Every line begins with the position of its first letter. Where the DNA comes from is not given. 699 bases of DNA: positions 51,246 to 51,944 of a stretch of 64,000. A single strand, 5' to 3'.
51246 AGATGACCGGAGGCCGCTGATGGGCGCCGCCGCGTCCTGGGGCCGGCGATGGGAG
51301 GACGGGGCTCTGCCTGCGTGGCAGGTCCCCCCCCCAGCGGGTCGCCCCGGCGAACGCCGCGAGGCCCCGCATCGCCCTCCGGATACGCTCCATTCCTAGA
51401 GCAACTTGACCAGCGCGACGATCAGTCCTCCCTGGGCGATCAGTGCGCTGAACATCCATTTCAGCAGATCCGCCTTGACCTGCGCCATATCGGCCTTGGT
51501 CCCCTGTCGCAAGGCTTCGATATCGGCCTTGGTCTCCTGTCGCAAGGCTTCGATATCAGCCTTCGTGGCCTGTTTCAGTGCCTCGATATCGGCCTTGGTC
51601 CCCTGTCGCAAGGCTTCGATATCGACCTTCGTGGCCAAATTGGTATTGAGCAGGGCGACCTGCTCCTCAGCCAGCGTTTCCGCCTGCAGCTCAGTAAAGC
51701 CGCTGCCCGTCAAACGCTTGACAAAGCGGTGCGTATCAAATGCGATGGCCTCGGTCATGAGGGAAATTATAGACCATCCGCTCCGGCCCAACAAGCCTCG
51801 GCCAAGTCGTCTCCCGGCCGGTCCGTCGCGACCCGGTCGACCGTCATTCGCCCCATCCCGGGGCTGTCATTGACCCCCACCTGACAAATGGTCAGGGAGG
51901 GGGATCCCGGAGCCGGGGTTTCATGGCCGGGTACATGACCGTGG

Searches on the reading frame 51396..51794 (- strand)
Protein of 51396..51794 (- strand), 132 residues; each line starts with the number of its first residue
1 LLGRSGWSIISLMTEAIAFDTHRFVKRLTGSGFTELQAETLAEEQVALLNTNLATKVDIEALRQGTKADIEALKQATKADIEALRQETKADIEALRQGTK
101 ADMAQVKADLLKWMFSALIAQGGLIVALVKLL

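Call 52: search_protein_families(library=pfam, proteins=[window:51396-51794:-], max_evalue=0.001)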
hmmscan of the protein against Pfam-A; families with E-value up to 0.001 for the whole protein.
window:51396-51794:- (132 aa): 1 family
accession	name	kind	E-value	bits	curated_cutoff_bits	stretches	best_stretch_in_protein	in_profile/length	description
PF07798.16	CCDC90-like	-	1.6e-10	41.5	33.5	1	19-109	1-105/175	Coiled-coil domain-containing protein 90-like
